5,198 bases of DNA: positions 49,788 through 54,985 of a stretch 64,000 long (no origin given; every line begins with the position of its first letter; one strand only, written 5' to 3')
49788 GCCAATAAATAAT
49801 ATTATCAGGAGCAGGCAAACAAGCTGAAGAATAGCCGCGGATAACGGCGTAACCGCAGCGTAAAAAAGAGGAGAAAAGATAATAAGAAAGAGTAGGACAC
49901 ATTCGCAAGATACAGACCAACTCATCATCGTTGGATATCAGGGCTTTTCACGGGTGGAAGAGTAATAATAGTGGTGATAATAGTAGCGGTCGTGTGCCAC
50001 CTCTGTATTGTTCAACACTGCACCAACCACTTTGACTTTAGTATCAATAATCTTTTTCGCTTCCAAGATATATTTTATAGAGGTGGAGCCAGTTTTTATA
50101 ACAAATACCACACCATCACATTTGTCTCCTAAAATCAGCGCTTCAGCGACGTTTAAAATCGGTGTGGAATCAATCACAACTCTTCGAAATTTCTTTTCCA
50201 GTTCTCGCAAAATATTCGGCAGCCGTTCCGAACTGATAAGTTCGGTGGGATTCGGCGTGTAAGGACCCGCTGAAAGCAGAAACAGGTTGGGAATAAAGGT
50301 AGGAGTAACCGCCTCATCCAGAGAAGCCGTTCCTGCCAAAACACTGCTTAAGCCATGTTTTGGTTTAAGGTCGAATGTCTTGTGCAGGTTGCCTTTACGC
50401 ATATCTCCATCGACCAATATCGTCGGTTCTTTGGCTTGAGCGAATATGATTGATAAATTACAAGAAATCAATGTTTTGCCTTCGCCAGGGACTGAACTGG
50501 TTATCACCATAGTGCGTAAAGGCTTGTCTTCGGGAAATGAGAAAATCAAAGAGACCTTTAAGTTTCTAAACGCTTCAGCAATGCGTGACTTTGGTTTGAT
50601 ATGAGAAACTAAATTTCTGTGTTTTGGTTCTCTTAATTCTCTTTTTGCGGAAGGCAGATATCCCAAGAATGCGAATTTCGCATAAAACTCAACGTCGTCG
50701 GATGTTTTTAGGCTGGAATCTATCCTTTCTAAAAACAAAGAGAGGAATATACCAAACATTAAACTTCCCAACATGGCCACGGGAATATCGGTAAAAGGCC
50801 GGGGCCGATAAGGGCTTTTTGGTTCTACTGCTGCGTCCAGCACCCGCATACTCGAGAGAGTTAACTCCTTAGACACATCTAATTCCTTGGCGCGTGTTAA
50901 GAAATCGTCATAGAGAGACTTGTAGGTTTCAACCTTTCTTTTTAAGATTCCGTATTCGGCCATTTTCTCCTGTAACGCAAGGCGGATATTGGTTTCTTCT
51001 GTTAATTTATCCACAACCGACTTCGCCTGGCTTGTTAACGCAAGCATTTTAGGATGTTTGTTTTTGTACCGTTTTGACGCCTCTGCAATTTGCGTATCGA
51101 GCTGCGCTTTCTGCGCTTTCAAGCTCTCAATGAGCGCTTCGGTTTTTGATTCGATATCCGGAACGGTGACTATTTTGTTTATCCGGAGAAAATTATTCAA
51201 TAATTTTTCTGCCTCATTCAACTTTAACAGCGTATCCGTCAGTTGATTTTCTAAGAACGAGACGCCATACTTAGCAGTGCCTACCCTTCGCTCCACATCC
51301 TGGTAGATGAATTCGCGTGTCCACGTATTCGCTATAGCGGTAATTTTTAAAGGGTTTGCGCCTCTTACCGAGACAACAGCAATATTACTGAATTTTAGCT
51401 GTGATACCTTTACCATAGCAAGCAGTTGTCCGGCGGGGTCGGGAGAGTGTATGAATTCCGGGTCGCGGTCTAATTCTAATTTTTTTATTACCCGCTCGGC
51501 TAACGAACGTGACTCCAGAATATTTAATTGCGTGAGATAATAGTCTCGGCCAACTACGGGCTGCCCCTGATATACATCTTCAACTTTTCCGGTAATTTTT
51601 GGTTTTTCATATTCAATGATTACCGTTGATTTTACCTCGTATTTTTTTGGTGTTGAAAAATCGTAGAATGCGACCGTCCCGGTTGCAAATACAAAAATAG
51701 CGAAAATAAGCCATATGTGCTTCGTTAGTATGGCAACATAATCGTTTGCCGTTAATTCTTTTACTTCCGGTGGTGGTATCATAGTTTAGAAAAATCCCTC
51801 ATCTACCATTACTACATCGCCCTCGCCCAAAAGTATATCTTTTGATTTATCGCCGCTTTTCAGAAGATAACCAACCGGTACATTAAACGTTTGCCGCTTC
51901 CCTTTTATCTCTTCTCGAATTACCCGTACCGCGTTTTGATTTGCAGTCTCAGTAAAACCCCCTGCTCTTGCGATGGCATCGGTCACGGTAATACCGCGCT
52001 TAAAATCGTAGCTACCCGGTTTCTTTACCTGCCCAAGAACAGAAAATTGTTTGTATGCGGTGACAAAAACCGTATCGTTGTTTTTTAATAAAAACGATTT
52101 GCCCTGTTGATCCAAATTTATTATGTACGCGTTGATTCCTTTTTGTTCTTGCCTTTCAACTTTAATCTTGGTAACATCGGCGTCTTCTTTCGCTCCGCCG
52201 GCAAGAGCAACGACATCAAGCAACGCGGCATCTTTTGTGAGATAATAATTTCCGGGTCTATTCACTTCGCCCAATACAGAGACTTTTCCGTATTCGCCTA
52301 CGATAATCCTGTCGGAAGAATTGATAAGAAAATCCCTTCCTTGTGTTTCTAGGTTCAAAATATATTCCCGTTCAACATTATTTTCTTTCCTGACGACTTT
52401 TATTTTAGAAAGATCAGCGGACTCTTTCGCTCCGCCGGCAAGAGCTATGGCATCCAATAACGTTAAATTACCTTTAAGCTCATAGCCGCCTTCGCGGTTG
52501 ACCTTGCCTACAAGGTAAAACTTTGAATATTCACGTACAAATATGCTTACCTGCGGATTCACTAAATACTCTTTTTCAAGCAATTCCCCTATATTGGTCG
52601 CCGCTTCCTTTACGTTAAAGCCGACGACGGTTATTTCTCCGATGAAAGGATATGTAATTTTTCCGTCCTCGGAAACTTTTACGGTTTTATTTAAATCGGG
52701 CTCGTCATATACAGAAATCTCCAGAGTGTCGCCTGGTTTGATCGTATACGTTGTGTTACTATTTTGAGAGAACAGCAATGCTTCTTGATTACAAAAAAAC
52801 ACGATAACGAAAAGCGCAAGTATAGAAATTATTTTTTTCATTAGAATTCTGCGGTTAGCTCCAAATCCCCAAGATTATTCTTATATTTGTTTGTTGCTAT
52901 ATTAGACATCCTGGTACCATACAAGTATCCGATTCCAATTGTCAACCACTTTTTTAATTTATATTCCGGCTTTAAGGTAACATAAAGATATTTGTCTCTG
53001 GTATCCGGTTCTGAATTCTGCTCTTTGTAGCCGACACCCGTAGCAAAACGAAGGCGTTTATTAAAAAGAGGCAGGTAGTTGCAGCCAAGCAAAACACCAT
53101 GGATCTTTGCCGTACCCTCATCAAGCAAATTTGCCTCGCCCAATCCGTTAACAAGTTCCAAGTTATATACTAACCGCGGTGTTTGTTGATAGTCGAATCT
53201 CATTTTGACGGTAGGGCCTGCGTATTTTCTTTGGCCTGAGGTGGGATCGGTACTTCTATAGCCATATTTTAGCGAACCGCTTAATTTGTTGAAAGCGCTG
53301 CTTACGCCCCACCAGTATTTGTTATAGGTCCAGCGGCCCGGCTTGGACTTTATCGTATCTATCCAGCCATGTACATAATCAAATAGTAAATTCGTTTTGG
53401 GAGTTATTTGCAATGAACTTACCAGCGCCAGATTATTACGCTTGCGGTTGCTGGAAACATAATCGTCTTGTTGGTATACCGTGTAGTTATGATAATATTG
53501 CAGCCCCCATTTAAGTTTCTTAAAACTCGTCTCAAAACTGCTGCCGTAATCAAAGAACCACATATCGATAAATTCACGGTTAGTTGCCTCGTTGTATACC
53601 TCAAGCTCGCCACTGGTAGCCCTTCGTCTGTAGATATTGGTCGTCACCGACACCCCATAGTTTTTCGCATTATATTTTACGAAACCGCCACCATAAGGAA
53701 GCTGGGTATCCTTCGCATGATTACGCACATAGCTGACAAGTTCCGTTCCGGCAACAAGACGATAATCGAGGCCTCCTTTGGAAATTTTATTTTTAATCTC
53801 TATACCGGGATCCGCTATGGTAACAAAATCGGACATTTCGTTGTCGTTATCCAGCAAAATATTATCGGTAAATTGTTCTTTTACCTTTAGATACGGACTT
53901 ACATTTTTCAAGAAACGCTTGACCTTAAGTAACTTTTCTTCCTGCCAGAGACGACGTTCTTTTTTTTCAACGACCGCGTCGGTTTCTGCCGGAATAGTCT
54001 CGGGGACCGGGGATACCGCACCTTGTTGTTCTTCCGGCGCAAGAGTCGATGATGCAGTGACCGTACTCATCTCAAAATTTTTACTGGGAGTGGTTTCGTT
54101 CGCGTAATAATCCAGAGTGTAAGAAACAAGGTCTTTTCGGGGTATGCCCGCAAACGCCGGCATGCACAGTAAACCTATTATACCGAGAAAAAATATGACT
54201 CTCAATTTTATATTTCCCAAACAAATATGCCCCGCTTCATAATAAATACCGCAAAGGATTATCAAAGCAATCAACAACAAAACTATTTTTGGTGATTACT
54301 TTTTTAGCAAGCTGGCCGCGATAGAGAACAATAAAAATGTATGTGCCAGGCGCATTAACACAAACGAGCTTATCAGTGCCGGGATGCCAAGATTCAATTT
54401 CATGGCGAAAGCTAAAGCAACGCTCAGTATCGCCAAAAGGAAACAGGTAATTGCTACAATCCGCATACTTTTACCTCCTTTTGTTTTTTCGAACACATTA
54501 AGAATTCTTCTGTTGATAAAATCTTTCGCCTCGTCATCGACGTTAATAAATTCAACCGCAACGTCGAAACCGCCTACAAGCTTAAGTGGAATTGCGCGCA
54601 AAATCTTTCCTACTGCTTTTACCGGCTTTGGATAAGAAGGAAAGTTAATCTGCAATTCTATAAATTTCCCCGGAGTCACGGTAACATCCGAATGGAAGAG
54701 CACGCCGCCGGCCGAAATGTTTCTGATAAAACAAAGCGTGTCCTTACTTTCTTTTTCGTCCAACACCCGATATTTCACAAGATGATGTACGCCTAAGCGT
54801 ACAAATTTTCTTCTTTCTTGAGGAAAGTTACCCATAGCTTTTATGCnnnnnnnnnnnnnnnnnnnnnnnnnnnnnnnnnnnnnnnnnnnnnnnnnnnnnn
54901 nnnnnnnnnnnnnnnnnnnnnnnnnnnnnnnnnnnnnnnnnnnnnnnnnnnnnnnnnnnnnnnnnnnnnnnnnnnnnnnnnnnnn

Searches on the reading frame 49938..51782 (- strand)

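Call 49: search_protein_families(library=pfam, proteins=[window:49938-51782:-], max_evalue=0.00001)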
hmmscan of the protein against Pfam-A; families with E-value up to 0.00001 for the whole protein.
window:49938-51782:- (614 aa): 3 families
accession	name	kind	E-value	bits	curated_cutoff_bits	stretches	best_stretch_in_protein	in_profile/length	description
PF13807.11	GNVR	-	9.6e-09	35.5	27.7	1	280-350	9-79/82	G-rich domain on putative tyrosine kinase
PF02706.20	Wzz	-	6.7e-08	33.2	25.5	1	15-102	8-91/91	Chain length determinant protein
PF13614.12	AAA_31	-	1.7e-07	31.8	27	1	424-569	3-154/177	AAA domain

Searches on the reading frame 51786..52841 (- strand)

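Call 50: search_protein_families(library=pfam, proteins=[window:51786-52841:-], max_evalue=0.00001)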
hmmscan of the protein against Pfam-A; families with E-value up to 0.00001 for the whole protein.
window:51786-52841:- (351 aa): 3 families
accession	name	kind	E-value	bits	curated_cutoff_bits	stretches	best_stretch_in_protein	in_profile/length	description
PF10531.15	SLBB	-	8.6e-44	147.6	27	3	266-317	2-52/55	SLBB domain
PF22461.2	SLBB_2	-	1.4e-40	137.7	27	3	264-346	1-79/79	SLBB domain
PF02563.21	Poly_export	-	5.2e-23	81.5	28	1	27-102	2-76/77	Polysaccharide biosynthesis/export protein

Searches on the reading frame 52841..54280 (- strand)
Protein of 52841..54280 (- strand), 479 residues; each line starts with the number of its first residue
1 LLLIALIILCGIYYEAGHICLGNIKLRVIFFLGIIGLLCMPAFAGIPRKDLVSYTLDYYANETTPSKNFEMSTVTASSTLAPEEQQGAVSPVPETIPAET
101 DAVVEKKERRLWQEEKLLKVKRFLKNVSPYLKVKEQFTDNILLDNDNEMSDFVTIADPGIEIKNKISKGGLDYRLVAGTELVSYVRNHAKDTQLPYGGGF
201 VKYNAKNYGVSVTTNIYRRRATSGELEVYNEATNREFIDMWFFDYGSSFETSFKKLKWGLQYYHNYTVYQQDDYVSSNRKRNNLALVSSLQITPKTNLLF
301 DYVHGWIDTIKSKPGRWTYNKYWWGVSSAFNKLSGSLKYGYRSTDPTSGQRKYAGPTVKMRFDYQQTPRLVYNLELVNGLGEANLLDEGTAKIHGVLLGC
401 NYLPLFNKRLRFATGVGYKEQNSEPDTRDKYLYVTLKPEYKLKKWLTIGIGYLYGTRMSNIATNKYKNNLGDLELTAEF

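Call 49: search_protein_families(library=pfam, proteins=[window:52841-54280:-], max_evalue=0.00001)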
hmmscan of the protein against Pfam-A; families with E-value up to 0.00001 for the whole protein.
window:52841-54280:- (479 aa): 0 families

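Call 55: search_protein_families(library=ncbifam, proteins=[window:52841-54280:-], max_evalue=0.00001)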
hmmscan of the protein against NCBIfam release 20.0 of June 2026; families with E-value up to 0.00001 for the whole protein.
window:52841-54280:- (479 aa): 1 family
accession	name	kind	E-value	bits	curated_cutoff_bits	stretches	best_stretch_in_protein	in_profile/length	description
TIGR03016.1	pepcterm_hypo_1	hypoth_equivalog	1.3e-11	44.2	90.85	1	126-193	5-70/477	TIGR03016 family PEP-CTERM system-associated outer membrane protein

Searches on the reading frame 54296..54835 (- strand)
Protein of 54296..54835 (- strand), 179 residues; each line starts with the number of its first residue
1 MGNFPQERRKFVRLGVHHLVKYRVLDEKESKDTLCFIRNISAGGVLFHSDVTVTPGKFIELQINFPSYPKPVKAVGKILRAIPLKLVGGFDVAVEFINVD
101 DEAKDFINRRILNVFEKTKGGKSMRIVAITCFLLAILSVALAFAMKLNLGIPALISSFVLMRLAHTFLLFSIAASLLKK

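Call 50: search_protein_families(library=pfam, proteins=[window:54296-54835:-], max_evalue=0.00001)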
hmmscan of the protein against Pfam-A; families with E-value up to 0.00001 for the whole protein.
window:54296-54835:- (179 aa): 1 family
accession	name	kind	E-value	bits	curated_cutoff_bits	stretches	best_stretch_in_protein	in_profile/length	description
PF07238.19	PilZ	-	1.9e-10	41.4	22.5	1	7-109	1-98/102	PilZ domain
